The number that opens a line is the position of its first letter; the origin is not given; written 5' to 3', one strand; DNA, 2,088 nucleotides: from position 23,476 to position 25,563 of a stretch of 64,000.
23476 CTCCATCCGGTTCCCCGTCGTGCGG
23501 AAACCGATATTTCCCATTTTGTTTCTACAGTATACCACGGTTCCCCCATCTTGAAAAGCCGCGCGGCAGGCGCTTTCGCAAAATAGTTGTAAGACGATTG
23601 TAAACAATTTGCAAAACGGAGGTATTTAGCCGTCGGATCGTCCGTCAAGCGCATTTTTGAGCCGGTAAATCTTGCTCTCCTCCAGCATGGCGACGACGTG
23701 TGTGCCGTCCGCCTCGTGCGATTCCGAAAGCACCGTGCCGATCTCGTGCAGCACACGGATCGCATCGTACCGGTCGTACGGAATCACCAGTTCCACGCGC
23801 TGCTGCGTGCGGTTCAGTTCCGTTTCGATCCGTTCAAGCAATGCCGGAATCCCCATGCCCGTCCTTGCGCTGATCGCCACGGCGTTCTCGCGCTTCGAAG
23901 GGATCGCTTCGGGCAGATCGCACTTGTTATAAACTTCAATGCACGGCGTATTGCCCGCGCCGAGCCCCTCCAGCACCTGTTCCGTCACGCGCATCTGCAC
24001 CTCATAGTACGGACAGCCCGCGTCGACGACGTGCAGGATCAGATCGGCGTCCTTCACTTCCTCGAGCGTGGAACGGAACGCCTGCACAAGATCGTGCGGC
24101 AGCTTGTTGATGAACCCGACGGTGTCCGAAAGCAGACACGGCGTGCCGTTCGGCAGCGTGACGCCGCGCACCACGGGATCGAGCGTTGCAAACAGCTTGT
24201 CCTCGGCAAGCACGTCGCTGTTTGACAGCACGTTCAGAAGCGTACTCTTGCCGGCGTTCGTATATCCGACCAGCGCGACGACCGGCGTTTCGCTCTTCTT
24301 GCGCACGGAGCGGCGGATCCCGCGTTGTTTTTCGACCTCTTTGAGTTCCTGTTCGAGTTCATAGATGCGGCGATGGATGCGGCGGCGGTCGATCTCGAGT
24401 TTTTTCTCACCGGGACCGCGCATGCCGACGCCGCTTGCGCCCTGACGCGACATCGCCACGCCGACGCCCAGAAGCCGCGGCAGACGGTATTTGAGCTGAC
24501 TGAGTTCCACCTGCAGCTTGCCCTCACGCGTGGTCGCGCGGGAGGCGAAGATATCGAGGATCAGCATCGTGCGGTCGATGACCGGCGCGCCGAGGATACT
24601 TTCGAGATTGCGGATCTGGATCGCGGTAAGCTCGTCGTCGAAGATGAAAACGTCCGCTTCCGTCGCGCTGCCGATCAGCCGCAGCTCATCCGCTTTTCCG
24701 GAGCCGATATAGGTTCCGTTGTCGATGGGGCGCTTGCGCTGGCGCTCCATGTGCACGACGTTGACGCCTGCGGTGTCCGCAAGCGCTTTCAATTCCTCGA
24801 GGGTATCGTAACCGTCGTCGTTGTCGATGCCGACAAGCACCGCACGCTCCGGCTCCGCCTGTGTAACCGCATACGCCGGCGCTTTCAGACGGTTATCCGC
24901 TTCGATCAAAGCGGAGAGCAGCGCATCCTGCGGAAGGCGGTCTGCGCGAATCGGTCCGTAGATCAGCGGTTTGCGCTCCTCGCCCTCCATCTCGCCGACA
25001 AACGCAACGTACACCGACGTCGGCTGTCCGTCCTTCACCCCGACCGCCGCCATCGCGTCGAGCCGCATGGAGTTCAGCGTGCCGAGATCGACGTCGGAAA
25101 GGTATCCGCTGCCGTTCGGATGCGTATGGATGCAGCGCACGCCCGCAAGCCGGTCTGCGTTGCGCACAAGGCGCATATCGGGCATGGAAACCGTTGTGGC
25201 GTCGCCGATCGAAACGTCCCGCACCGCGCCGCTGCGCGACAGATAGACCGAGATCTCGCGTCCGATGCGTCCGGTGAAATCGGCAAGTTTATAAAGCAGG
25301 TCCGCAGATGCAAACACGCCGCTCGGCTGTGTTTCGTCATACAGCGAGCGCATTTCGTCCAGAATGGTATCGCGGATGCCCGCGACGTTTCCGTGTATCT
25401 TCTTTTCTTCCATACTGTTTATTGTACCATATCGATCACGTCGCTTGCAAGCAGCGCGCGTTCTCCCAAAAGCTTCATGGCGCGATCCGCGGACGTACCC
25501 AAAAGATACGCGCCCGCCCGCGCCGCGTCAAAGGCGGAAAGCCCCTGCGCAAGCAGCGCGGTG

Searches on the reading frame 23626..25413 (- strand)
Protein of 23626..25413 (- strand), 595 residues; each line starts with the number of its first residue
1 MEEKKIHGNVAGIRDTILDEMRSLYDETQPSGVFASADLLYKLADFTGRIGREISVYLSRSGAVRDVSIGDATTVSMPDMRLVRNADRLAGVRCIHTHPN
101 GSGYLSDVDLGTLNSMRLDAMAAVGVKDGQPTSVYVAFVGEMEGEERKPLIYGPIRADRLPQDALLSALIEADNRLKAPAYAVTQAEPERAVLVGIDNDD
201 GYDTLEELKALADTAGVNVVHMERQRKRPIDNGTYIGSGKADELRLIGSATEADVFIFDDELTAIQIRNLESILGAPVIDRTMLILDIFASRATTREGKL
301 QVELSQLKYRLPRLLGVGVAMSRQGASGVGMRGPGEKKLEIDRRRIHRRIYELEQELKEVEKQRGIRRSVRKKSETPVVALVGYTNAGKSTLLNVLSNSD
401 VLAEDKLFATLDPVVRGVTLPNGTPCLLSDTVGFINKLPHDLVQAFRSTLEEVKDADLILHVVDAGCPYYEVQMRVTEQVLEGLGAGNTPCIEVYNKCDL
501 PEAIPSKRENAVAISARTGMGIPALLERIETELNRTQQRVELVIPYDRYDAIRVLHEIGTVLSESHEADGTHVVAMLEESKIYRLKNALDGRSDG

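Call 30: find_encoding_contigs(protein=window:23626-25413:-, flank=10000, max_places=10)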
Protein window:23626-25413:- (595 aa): 3 contigs read that carry it; 3 places shown.
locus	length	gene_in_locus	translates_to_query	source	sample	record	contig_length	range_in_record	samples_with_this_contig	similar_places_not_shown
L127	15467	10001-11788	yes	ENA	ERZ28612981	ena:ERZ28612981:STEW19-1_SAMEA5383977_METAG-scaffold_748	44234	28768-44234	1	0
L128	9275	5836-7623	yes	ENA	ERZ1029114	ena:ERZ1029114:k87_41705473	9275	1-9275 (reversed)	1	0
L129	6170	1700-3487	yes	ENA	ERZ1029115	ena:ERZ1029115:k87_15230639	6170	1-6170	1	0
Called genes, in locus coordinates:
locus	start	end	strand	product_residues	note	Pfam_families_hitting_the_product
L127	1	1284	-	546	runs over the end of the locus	PF07498:Rho_N (weak), PF07497:Rho_RNA_bind, PF00006:ATP-synt_ab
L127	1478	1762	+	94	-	PF07873:YabP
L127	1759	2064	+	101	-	PF09578:Spore_YabQ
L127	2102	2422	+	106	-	-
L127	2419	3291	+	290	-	PF02541:Ppx-GppA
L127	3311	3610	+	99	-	-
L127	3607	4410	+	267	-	PF21302:Zn_ribbon_RlmA, PF08241:Methyltransf_11, PF13649:Methyltransf_25, PF13847:Methyltransf_31 (faint)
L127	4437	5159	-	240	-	PF01471:PG_binding_1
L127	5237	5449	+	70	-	-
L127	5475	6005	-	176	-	PF05962:HutD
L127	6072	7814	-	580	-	PF12229:PG_binding_4, PF04294:VanW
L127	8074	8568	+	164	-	PF21982:RecX_HTH1, PF02631:RecX_HTH2, PF21981:RecX_HTH3 (weak)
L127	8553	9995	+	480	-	PF03853:YjeF_N, PF01256:Carb_kinase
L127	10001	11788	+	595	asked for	PF13167:GTP-bdg_N, PF16360:GTP-bdg_M, PF01926:MMR_HSR1, PF19275:HflX_C (weak)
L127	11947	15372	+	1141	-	PF00932:LTD, PF13287:Fn3_assoc, PF13290:CHB_HEX_C_1, PF08757:CotH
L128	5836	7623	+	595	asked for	PF13167:GTP-bdg_N, PF16360:GTP-bdg_M, PF01926:MMR_HSR1, PF19275:HflX_C (weak)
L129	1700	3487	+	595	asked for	PF13167:GTP-bdg_N, PF16360:GTP-bdg_M, PF01926:MMR_HSR1, PF19275:HflX_C (weak)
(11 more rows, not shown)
